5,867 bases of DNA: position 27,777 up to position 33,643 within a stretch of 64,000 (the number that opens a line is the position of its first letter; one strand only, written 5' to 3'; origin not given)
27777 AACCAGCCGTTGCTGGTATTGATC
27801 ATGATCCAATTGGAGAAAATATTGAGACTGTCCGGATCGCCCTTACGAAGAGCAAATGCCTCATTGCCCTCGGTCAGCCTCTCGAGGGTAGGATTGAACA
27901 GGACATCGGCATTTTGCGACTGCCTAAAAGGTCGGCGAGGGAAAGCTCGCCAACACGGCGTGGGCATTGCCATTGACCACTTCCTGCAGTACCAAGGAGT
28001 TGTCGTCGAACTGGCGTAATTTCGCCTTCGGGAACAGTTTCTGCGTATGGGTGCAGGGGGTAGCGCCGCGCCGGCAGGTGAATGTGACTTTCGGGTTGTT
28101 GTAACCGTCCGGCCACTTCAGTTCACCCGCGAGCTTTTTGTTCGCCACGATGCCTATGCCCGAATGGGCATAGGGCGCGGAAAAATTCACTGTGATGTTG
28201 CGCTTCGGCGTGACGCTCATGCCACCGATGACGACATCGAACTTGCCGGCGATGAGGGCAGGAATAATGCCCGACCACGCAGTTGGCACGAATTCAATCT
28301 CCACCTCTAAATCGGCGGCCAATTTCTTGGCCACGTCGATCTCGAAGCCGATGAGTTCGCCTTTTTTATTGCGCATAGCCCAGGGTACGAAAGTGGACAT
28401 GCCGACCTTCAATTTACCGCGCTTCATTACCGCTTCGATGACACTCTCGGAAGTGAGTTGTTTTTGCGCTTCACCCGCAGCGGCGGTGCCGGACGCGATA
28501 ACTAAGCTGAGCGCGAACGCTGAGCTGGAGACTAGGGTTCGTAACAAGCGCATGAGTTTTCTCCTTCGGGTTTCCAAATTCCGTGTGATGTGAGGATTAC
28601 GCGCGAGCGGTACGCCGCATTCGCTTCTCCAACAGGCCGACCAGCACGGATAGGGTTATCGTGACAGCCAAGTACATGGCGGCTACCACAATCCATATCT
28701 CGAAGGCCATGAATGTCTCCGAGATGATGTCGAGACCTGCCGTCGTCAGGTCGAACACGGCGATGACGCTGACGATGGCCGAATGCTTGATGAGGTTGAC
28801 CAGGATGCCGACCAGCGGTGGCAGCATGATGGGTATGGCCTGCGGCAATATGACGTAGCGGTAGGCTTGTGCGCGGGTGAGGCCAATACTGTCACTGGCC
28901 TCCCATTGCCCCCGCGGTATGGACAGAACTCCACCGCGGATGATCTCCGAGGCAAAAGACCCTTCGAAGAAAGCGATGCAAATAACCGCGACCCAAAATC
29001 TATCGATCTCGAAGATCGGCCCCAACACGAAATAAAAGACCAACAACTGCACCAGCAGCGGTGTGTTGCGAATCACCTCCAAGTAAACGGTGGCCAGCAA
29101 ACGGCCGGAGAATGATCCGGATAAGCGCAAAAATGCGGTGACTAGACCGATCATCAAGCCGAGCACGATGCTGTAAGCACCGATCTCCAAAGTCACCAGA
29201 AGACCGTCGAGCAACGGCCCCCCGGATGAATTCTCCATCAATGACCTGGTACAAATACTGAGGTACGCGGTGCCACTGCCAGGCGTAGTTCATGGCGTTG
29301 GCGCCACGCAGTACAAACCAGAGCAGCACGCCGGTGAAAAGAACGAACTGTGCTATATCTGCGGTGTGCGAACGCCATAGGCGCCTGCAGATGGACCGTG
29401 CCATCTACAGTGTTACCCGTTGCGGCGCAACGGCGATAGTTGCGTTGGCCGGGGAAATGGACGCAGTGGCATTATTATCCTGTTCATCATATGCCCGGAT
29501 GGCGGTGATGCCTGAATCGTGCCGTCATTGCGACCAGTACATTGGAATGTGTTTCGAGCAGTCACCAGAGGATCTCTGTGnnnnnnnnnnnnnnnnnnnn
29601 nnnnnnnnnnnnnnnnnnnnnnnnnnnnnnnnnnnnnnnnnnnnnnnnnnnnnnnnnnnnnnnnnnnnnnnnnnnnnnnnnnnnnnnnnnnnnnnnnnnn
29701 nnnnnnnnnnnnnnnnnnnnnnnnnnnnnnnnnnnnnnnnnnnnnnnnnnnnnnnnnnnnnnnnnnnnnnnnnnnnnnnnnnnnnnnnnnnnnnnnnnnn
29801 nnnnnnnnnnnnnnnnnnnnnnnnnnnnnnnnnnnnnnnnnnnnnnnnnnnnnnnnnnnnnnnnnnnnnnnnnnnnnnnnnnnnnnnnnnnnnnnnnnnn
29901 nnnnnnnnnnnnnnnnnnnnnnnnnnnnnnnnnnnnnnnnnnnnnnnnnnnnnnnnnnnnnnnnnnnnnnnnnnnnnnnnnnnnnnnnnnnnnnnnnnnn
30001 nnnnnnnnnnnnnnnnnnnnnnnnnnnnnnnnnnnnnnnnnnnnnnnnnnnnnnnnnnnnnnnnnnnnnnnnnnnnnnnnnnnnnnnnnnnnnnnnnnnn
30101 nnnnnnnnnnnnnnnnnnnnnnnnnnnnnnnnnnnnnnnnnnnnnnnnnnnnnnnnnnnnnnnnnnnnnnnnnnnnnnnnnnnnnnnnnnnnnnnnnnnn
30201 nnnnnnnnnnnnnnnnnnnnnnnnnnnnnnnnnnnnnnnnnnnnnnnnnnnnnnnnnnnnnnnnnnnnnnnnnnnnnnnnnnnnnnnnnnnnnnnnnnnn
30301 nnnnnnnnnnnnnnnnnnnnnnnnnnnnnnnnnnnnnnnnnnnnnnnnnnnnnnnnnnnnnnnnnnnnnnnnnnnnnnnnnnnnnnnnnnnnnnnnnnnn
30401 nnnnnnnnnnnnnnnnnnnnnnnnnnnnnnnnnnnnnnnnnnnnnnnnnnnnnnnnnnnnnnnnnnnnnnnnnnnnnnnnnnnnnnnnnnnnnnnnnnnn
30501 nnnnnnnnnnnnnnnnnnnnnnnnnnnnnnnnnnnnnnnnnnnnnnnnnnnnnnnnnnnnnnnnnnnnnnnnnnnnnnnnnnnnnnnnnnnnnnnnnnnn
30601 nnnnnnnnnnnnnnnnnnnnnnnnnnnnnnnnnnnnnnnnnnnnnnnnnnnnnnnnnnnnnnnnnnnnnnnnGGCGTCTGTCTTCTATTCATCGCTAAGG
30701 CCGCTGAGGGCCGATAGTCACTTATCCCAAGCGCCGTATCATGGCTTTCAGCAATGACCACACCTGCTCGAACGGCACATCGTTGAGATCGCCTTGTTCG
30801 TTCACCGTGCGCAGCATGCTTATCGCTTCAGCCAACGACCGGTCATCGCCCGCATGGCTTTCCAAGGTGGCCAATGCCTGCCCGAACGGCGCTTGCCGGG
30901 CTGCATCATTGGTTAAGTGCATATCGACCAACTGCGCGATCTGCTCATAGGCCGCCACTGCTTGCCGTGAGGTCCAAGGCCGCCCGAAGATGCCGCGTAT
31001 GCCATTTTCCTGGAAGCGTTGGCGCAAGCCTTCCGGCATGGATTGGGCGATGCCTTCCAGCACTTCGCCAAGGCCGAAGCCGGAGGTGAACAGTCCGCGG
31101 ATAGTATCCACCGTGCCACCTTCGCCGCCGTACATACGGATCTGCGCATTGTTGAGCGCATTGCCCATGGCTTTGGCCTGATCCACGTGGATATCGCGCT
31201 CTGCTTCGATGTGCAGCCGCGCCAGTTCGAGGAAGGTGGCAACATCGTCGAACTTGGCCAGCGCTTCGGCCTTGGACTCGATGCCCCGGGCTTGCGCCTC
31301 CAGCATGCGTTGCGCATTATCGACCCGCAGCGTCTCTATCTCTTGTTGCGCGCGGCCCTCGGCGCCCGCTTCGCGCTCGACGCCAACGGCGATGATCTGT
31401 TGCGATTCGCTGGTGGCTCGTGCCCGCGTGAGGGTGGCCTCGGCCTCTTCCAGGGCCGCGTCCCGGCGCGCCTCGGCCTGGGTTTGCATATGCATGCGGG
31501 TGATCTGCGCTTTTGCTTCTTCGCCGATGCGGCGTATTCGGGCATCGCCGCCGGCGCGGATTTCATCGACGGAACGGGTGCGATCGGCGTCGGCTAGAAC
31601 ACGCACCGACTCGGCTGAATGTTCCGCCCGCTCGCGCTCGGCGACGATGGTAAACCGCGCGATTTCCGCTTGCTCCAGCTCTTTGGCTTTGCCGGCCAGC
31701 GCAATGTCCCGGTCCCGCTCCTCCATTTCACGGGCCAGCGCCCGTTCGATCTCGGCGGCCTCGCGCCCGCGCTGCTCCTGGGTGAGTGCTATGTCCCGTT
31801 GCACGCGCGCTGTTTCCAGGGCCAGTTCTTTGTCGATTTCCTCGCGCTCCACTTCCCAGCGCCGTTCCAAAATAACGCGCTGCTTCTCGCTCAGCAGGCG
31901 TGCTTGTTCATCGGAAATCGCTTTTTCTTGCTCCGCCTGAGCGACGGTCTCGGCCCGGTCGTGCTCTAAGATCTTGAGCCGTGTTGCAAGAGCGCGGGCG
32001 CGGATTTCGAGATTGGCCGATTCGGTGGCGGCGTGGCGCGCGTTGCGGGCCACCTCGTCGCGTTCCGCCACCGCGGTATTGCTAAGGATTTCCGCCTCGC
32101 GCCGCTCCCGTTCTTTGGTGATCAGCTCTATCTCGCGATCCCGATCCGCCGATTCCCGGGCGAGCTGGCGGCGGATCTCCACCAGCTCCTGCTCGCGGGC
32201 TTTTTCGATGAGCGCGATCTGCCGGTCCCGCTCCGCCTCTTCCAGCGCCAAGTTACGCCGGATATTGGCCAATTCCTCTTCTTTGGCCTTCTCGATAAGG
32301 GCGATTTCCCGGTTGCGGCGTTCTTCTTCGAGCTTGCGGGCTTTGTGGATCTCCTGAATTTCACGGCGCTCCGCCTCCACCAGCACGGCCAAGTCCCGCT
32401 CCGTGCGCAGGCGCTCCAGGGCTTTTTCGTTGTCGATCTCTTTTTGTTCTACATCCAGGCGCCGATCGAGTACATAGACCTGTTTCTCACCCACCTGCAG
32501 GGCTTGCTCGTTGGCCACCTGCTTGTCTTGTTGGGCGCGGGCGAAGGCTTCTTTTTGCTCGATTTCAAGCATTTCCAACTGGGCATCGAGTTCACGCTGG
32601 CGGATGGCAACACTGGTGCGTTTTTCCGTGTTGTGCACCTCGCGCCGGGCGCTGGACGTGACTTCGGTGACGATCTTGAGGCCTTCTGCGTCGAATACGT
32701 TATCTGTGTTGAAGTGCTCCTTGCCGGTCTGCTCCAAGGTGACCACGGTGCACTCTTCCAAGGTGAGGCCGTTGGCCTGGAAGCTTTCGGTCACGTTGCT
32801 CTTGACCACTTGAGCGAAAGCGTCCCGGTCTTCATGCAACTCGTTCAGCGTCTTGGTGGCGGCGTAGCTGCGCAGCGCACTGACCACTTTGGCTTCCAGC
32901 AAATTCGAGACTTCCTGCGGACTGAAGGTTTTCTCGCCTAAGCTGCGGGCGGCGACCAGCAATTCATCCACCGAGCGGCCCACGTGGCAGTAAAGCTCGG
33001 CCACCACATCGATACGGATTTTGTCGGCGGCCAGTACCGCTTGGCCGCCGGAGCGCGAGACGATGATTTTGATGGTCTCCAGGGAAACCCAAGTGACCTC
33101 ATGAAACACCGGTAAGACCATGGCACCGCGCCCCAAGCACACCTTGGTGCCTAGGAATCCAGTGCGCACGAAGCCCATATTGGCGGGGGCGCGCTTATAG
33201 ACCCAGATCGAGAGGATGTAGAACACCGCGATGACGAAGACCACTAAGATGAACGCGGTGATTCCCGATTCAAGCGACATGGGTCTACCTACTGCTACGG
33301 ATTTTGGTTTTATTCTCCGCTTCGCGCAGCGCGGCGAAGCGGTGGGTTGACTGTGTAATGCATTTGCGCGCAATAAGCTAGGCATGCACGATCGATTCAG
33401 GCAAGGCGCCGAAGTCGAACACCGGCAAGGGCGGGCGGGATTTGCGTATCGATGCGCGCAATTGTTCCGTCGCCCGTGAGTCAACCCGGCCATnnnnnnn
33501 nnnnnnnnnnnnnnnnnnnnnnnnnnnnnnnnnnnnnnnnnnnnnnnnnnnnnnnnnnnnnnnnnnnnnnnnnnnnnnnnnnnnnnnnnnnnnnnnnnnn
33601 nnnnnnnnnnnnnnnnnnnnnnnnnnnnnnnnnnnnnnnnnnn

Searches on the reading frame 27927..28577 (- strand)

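Call 10: search_protein_families(library=pfam, proteins=[window:27927-28577:-], max_evalue=0.001)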
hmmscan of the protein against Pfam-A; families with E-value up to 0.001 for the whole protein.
window:27927-28577:- (217 aa): 2 families
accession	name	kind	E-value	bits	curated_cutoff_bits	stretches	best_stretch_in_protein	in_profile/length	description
PF00497.25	SBP_bac_3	-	6.4e-27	94.4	26.4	1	56-149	1-94/132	Bacterial extracellular solute-binding proteins, family 3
PF10613.14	Lig_chan-Glu_bd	-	1.3e-10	41.8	30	1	75-148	28-114/115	Ligated ion channel L-glutamate- and glycine-binding site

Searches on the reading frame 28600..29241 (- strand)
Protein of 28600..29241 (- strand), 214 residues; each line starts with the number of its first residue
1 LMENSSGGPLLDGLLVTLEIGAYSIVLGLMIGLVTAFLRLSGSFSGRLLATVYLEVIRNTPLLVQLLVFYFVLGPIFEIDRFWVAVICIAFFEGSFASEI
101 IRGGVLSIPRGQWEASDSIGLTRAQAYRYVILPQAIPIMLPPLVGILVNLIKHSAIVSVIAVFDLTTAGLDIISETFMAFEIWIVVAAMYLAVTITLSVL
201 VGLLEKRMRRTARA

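Call 10: search_protein_families(library=pfam, proteins=[window:28600-29241:-], max_evalue=0.001)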
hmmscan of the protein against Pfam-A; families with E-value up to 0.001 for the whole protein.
window:28600-29241:- (214 aa): 1 family
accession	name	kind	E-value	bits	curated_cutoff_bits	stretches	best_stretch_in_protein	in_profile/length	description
PF00528.27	BPD_transp_1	-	6.1e-21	75.4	26.4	1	28-210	1-184/184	Binding-protein-dependent transport system inner membrane component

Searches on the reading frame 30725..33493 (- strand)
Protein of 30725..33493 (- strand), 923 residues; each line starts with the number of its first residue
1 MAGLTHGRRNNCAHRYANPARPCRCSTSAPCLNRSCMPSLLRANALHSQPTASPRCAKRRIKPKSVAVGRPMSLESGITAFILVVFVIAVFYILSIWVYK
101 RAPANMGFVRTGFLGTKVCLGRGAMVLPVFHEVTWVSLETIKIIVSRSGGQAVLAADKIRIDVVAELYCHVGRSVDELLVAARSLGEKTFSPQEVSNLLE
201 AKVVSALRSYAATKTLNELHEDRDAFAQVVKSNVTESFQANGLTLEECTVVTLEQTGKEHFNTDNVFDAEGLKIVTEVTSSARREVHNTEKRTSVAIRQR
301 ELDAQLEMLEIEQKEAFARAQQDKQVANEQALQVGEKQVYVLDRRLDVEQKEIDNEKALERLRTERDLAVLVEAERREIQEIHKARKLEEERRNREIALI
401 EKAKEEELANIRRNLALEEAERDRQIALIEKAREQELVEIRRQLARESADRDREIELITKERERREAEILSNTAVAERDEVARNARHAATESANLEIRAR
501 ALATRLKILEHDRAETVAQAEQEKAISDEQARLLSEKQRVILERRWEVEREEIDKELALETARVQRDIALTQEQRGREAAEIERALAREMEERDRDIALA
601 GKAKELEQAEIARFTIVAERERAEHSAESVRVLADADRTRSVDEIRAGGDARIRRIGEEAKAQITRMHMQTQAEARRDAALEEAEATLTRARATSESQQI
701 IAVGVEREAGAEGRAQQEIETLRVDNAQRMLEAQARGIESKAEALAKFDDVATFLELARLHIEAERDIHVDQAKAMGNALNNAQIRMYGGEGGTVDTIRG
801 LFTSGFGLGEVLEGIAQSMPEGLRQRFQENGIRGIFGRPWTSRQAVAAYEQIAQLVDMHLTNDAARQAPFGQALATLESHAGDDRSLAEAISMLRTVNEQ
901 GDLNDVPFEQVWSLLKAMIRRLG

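Call 10: search_protein_families(library=pfam, proteins=[window:30725-33493:-], max_evalue=0.001)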
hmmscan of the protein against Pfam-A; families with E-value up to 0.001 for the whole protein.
window:30725-33493:- (923 aa): 1 family
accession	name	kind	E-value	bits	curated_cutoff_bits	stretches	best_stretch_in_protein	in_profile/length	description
PF01145.31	Band_7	-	2.7e-12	47.5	23.6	1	119-251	20-143/176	SPFH domain / Band 7 family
